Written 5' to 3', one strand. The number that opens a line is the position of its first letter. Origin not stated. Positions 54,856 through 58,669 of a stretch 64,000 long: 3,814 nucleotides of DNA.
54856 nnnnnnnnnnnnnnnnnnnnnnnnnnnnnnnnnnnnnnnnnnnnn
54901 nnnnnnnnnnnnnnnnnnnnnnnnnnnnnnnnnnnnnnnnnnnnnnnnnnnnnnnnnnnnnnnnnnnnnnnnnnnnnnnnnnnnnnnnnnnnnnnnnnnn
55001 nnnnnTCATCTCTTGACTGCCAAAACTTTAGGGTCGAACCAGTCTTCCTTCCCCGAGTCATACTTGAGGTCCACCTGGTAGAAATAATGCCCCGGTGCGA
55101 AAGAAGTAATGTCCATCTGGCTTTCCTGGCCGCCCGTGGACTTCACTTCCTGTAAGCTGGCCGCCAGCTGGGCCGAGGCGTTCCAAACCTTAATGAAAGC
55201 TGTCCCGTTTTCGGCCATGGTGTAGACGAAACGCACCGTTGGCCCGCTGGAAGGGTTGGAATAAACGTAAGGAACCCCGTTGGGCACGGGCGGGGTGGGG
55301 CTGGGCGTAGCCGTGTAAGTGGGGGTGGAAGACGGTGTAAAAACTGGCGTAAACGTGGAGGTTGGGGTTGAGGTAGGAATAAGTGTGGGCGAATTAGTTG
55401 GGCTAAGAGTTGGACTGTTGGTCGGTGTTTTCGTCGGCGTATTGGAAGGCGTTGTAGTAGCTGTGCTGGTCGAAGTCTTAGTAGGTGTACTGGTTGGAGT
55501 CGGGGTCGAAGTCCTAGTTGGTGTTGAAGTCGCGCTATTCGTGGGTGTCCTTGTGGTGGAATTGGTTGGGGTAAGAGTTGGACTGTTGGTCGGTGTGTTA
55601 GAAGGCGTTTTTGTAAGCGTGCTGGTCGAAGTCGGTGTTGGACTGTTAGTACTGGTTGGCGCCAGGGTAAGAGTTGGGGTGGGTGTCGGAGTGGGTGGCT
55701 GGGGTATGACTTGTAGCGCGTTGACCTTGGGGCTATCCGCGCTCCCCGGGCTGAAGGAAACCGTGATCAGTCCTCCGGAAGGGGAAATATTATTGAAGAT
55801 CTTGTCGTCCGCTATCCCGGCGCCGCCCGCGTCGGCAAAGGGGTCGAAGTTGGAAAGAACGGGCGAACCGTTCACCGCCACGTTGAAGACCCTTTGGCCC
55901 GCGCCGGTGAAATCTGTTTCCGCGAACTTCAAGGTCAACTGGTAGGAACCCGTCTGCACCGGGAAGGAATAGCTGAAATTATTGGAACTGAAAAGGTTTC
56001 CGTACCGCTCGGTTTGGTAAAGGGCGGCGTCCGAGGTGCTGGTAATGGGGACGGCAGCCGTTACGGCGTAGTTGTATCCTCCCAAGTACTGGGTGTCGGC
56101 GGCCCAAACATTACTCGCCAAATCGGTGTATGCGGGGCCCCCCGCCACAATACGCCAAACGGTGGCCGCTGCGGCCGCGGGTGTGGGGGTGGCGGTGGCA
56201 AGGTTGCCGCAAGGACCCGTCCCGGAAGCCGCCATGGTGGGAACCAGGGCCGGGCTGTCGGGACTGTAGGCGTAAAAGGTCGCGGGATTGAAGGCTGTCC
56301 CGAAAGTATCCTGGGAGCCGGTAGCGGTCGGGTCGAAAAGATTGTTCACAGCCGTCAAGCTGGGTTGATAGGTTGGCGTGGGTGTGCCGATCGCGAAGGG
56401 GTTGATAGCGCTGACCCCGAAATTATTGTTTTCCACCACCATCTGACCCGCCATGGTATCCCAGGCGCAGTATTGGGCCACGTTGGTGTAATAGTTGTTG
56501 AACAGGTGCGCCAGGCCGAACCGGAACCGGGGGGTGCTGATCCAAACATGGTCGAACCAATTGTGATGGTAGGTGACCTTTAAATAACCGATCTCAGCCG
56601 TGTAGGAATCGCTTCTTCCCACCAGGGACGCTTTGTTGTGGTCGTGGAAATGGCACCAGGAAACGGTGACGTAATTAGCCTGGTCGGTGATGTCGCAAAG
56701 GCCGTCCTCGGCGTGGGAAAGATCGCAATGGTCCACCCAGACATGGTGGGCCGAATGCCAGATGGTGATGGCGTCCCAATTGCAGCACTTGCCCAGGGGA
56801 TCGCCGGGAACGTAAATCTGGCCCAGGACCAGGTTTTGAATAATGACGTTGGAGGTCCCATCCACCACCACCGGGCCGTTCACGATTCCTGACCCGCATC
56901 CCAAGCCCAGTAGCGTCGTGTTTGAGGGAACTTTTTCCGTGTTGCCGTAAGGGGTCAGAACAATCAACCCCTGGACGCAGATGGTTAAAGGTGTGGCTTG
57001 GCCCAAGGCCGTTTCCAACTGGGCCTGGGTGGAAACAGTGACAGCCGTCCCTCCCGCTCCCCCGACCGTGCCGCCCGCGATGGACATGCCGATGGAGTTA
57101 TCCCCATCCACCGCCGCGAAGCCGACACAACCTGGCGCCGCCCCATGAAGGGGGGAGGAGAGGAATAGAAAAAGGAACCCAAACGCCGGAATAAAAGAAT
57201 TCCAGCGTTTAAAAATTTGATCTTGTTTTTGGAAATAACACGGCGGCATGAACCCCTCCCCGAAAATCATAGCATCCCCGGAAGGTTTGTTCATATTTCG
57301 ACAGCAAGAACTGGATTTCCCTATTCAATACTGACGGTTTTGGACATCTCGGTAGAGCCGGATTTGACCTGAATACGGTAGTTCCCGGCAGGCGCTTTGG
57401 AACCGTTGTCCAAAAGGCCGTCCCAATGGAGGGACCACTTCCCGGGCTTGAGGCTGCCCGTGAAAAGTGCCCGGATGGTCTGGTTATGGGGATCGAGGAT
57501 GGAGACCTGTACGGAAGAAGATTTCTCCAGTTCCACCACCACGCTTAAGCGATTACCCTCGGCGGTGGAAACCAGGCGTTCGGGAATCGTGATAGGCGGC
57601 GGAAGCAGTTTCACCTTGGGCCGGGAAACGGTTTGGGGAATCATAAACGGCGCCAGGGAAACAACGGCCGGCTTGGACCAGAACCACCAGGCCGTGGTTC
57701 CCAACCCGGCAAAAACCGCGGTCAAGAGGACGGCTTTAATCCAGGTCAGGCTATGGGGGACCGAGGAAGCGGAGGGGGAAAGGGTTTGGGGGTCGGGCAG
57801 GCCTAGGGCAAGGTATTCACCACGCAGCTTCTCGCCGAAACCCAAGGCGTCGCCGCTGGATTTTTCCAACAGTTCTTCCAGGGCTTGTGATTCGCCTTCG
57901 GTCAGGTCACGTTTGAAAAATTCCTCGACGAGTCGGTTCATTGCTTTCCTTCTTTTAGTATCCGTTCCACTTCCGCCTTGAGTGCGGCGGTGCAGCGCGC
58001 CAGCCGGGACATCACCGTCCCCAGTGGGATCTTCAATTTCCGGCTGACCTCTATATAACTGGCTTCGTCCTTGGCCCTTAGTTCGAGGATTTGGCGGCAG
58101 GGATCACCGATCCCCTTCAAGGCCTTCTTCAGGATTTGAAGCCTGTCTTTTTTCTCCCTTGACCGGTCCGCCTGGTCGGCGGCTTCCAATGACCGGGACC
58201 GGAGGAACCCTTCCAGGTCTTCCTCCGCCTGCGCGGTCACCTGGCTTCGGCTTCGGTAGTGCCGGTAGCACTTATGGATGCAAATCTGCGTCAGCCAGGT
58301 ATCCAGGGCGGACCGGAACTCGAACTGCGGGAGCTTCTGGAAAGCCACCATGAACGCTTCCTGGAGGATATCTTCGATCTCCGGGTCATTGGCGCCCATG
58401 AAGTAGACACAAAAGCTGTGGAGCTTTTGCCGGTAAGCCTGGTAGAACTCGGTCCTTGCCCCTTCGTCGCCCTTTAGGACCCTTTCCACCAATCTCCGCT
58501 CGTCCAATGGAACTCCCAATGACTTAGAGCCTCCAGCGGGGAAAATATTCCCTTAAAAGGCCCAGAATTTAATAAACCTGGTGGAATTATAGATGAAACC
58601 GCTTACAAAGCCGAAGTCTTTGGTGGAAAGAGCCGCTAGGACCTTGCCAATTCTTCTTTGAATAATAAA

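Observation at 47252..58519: ECF-sigma-led pectin-attack operon wired to a PorV-like shuttle: candidate self-contained secretion-plus-sensing module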

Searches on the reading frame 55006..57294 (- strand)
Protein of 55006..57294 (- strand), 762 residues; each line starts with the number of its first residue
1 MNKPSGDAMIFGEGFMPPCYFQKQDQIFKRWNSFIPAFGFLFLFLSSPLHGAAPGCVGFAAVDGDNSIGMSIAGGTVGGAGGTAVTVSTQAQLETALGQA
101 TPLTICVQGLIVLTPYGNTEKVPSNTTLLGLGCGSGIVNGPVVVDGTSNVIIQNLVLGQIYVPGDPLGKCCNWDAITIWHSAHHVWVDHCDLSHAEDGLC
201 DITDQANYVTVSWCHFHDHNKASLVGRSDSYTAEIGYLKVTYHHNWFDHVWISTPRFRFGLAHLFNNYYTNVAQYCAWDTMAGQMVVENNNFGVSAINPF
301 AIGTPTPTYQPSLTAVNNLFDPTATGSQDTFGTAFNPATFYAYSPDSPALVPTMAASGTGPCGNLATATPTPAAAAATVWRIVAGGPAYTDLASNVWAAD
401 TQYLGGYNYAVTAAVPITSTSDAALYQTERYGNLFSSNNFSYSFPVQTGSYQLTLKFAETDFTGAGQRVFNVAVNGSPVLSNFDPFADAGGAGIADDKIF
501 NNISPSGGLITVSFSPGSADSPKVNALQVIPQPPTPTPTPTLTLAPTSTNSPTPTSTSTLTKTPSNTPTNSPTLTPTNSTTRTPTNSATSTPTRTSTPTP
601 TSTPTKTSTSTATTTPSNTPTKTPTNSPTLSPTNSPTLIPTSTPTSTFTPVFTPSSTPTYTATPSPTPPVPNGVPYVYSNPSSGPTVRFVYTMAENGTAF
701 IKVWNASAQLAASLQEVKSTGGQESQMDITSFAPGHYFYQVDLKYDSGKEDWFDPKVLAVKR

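Call 4: search_protein_families(library=pfam, proteins=[window:55006-57294:-], max_evalue=0.01)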
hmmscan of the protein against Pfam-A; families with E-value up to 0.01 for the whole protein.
window:55006-57294:- (762 aa): 2 families
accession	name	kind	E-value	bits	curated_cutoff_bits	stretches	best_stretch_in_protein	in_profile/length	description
PF00544.25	Pectate_lyase_4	-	7.1e-36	124.2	24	1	121-292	32-211/211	Pectate lyase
PF11721.14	Malectin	-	1.2e-28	100.5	23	1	379-526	2-162/163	Malectin domain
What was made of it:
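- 55006..57294 (-): Partner protein: signal peptide, PL1 pectate lyase, malectin, PT/TS linker, private CTD. Pectate_lyase_4 scores E 7e-36 and Malectin E 1e-28 (call 4).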

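Call 5: search_protein_families(library=ncbifam, proteins=[window:55006-57294:-], max_evalue=0.01)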
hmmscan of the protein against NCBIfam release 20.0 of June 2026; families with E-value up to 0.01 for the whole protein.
window:55006-57294:- (762 aa): 2 families
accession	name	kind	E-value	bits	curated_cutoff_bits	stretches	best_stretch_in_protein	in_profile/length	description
NF049877.1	GlucurArabfur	equivalog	3.8e-11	41.3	1800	1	378-530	1059-1229/1400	beta-d-glucuronidase/beta-L-arabinofuranosidase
TIGR04183.1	Por_Secre_tail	domain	0.0027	17.6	23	1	677-742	1-59/72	T9SS type A sorting domain-containing protein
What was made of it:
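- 55009..55302 (-): Cassette-specific C-terminal domain of the partner (residues 665-762). TIGR04183 scores 17.6 bits against a cut-off of 23 (call 5).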

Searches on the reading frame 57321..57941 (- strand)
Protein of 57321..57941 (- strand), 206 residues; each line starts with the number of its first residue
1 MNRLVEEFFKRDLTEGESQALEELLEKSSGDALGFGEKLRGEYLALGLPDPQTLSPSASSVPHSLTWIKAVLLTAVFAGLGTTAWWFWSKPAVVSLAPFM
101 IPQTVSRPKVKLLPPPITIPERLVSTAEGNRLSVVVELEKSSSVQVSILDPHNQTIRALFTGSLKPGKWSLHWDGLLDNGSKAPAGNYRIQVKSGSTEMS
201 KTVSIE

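Call 4: search_protein_families(library=pfam, proteins=[window:57321-57941:-], max_evalue=0.01)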
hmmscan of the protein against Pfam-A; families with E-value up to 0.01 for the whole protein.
window:57321-57941:- (206 aa): 1 family
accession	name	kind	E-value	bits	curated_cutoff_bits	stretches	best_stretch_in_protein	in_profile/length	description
PF13860.13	FlgD_ig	-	6.5e-13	48.9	27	1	126-196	6-77/79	FlgD Ig-like domain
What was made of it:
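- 57321..57941 (-): Anti-sigma factor (inferred): cytoplasmic three-helix N-domain, one transmembrane segment (~65-88), conserved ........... motif (112-121), periplasmic FlgD-Ig sandwich (131-205). FlgD_ig scores E 6.5e-13 (call 4).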

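Call 5: search_protein_families(library=ncbifam, proteins=[window:57321-57941:-], max_evalue=0.01)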
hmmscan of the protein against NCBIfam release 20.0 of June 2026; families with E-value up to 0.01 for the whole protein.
window:57321-57941:- (206 aa): 4 families
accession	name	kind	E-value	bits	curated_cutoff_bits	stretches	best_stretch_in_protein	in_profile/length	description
NF005176.1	PRK06655.1-1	equivalog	1.1e-11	45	230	1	127-197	81-152/197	flagellar hook assembly protein FlgD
NF009276.0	PRK12633.1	equivalog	5.5e-06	26.3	383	1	141-198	128-185/234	flagellar basal body rod modification protein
NF009277.0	PRK12634.1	equivalog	0.00025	21.2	333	1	122-201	103-181/221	flagellar basal body rod modification protein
NF009452.0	PRK12812.1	equivalog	0.0049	16.1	258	1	140-193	150-205/289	flagellar basal body rod modification protein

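Call 29: find_homologous_proteins(query=window:57321-57941:-, max_evalue=0.001)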
Query window:57321-57941:- (206 aa): 45 proteins with E <= 0.001 among 460 candidates.
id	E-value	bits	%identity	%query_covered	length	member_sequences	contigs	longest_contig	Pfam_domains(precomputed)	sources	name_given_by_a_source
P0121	3.5e-129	447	100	100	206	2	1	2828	PF13860.13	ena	-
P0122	4.7e-104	365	80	100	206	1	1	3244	PF13860.13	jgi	-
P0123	2.4e-90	320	81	88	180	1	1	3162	PF13860.13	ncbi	-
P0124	4.2e-86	306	69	100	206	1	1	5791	PF13860.13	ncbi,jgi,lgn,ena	jgi:hypothetical protein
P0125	5.8e-86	305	68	100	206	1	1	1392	PF13860.13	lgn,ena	-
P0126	3.3e-62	228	50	100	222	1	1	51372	PF13860.13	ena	-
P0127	7.4e-62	227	56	100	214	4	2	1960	PF13860.13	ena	-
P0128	1.1e-61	226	56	100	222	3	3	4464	PF13860.13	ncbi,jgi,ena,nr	ncbi:MAG TPA: FlgD immunoglobulin-like domain containing protein [bacterium]|jgi:hypothetical protei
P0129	1.4e-61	226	55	100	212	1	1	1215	PF13860.13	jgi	jgi:hypothetical protein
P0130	1.4e-61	226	56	100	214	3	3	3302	PF13860.13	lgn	-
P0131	1.6e-61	226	58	100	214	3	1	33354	PF13860.13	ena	-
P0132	1.6e-61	226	56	100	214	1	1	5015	PF13860.13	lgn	-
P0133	1.9e-61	225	54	100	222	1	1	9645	PF13860.13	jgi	jgi:hypothetical protein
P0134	2.9e-61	225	56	100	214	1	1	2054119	PF13860.13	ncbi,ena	-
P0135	7.0e-61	224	51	100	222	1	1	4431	PF13860.13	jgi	jgi:hypothetical protein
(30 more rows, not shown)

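Call 56: predict_structure(alignment_id=A3)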
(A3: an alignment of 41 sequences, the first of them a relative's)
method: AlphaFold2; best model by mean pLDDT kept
length: 206 residues; sequences in the alignment: 41
mean_pLDDT: 73.9   pTM: 0.38
mean pLDDT of the five models: 73.9, 72.3, 71.7, 71.2, 67.5
residues with pLDDT >= 90: 79; 70-90: 50; 50-70: 20; < 50: 57
segments of 3 or more residues with pLDDT < 50: 55-84, 87-100, 102-107, 122-126
pLDDT, mean of each block of 10 residues (from residue 1): 85 92 89 89 88 52 42 42 45 41 50 63 49 87 95 93 94 90 91 92 88
secondary structure, 60 per line:
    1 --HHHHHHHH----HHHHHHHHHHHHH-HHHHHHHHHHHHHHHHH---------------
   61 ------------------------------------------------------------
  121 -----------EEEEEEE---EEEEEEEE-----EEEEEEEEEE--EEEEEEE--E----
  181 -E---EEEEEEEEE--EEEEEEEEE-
elements in order: H3-10 H15-27 H29-45 E132-138 E142-149 E155-164 E167-173 E186-194 E197-205
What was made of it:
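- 57321..57941 (-): The AlphaFold2 model has pLDDT around 90 for residues 1-45 and 131-205 (call 56).
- On Known anti-sigma domain families (zf-HC2/RskA/FecR etc.): The three-helix N-domain is an anti-sigma candidate by position and topology only (call 56).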

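Call 60: fold_search(model_id=the predicted structure, library=pdb)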
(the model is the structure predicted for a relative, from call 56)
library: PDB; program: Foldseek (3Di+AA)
matches with E <= 10: 1507; with E <= 0.001: 12
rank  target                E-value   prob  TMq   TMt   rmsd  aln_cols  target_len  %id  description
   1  7bhq_B                1.2e-04  1.00  0.29  0.29   3.9        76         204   25  In situ assembled Salmonella FlgD hook cap complex (released 2021-05-05)
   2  7bhq_D                1.5e-04  1.00  0.28  0.29   4.8        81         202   26  In situ assembled Salmonella FlgD hook cap complex (released 2021-05-05)
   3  7eha_B                3.2e-04  1.00  0.28  0.34   3.6        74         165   28  Crystal structure of the flagellar hook cap from Salmonella enterica serovar Typhimurium (released 2021-11-24)
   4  7eh9_A                4.8e-04  1.00  0.29  0.43   2.5        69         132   29  Crystal structure of the flagellar hook cap fragment from Salmonella enterica serovar Typhimurium (released 2021-11-24)
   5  7bhq_C                5.1e-04  1.00  0.28  0.29   3.9        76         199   28  In situ assembled Salmonella FlgD hook cap complex (released 2021-05-05)
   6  7eh9_B                5.4e-04  1.00  0.30  0.44   3.2        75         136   28  Crystal structure of the flagellar hook cap fragment from Salmonella enterica serovar Typhimurium (released 2021-11-24)
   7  3osv_D                6.4e-04  1.00  0.29  0.45   4.9        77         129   22  The crytsal structure of FLGD from P. Aeruginosa (released 2011-05-04)
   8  7eha_A                6.4e-04  1.00  0.29  0.33   3.9        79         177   26  Crystal structure of the flagellar hook cap from Salmonella enterica serovar Typhimurium (released 2021-11-24)
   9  3osv_C                6.7e-04  1.00  0.29  0.44   4.9        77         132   22  The crytsal structure of FLGD from P. Aeruginosa (released 2011-05-04)
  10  7eha_C                8.5e-04  1.00  0.29  0.35   3.6        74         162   28  Crystal structure of the flagellar hook cap from Salmonella enterica serovar Typhimurium (released 2021-11-24)
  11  7eha_E                8.5e-04  1.00  0.28  0.34   4.0        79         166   26  Crystal structure of the flagellar hook cap from Salmonella enterica serovar Typhimurium (released 2021-11-24)
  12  7bhq_A                9.0e-04  1.00  0.29  0.29   3.4        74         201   28  In situ assembled Salmonella FlgD hook cap complex (released 2021-05-05)
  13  4g5a_A                1.1e-03  1.00  0.25  0.47   3.6        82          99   20  Crystal structure of a putative member of duf 3244 protein family (BT_1867) from Bacteroides thetaiotaomicron VPI-5482 (released 2012-09-19)
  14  8jmw_A                1.2e-03  1.00  0.28  0.12   5.2        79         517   15  Fibril form of serine peptidase Vpr (released 2023-12-06)
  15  1xf1_A                1.3e-03  1.00  0.28  0.07   4.4        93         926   12  Structure of C5a peptidase- a key virulence factor from Streptococcus (released 2005-11-22)
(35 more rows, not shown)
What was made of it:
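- The anti-sigma ectodomain is a FlgD_ig sandwich, as are the domains of the TS-rich protein, and GH28's CTD scores sub-threshold for the same family (calls 4, 60).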

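Call 75: search_solved_structures(query=A3, max_evalue=10)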
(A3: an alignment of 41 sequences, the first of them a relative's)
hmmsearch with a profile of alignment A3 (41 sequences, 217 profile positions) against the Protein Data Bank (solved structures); distinct sequences matched with E-value up to 10: 8.
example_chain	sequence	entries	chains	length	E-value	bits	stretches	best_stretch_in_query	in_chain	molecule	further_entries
7eh9_A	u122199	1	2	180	2.5e-10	43.7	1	143-202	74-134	Basal-body rod modification protein FlgD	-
7bhq_A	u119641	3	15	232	3.5e-10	43.3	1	143-202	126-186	Basal-body rod modification protein FlgD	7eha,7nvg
3c12_A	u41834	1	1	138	0.00065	22.8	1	143-201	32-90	Flagellar protein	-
3osv_A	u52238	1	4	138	0.00068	22.7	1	149-201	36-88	Flagellar basal-body rod modification protein FlgD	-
4zzf_A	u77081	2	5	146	0.0024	20.9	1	153-202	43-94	Flagellar basal body rod modification protein | Basal-body rod modification protein FlgD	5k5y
4zzk_A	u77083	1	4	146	0.0024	20.9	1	153-202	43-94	Basal-body rod modification protein FlgD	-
5kpe_A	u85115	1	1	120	0.82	12.6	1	79-149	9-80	De novo Beta Sheet Design Protein OR664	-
4lq8_A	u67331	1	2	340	1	12.3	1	10-76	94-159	Sca-family protein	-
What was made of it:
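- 57321..57941 (-): Foldseek and the PDB profile search hit FlgD (calls 60, 75).
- The anti-sigma N-domain matches no known anti-sigma family (calls 4, 75).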

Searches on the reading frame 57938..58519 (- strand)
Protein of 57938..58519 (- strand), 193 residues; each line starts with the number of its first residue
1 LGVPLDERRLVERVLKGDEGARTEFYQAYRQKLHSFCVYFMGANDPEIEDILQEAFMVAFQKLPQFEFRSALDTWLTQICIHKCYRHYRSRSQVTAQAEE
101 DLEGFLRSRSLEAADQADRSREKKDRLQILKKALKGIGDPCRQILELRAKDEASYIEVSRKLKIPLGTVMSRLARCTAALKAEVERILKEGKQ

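Call 4: search_protein_families(library=pfam, proteins=[window:57938-58519:-], max_evalue=0.01)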
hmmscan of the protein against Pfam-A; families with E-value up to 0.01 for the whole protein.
window:57938-58519:- (193 aa): 4 families
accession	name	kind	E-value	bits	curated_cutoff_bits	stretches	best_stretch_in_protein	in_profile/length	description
PF04542.20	Sigma70_r2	-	2.9e-12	46.6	24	1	25-92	1-69/71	Sigma-70 region 2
PF04545.22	Sigma70_r4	-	5.8e-06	26.2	24.1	1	142-181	10-49/50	Sigma-70, region 4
PF08281.18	Sigma70_r4_2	-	0.00051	20.1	25.7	1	141-175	15-49/54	Sigma-70, region 4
PF13412.12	HTH_24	-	0.0039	17.2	21.9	1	146-177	11-42/48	Winged helix-turn-helix DNA-binding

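Call 5: search_protein_families(library=ncbifam, proteins=[window:57938-58519:-], max_evalue=0.01)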
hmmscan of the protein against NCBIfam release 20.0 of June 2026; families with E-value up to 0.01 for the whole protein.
window:57938-58519:- (193 aa): 72 families (the best 25 are shown)
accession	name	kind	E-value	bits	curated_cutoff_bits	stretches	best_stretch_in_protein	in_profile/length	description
NF008888.0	PRK11922.1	equivalog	7.1e-27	94.5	204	1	6-189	16-201/231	RNA polymerase sigma factor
TIGR02939.1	RpoE_Sigma70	equivalog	6.6e-23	81.7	236.15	1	8-185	8-187/190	RNA polymerase sigma factor RpoE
TIGR02937.1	sigma70-ECF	superfamily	1.1e-22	80.5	42.9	1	21-182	2-163/165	sigma-70 family RNA polymerase sigma factor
NF007223.0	PRK09641.1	equivalog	2.6e-21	76.3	209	1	8-185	6-185/187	RNA polymerase sigma factor SigW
NF009166.1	PRK12513.1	equivalog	2.7e-20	72.9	206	1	7-184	9-186/193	RNA polymerase sigma factor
TIGR02985.1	Sig70_bacteroi1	subfamily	5.6e-20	72.2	126.4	1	24-183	5-161/162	RNA polymerase sigma-70 factor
NF009171.0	PRK12518.1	equivalog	2e-19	70.2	208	1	6-181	13-181/191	RNA polymerase sigma factor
NF009174.0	PRK12522.1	equivalog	1.4e-18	67.5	217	1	25-192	8-175/175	RNA polymerase sigma factor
TIGR02948.1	SigW_bacill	equivalog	2.5e-18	66.8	243.1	1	8-184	6-184/187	RNA polymerase sigma factor SigW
NF007216.0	PRK09638.1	equivalog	2.7e-17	63.1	194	1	5-185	3-175/180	RNA polymerase sigma factor SigY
NF009168.0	PRK12515.1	subfamily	6.2e-17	61.7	236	1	8-175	10-170/189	RNA polymerase sigma factor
NF009164.0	PRK12511.1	equivalog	7.3e-17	61.5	185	1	44-182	27-157/182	RNA polymerase sigma factor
NF007225.0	PRK09643.1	equivalog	1.4e-16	60.8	190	1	8-190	15-188/204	RNA polymerase sigma factor SigM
NF009185.0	PRK12533.1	equivalog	2.6e-16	59.9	248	1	43-184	51-193/231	RNA polymerase sigma factor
TIGR02947.1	SigH_actino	hypoth_equivalog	2.3e-15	56.8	251.55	1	40-184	30-179/193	RNA polymerase sigma-70 factor, TIGR02947 family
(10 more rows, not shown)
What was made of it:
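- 57938..58519 (-): ECF sigma factor (193 aa as ORF; probable true start is the TTG at 58507). Sigma70_r2 and r4 are present; TIGR02937 scores 80.5 bits against a cut-off of 42.9 (calls 4, 5).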
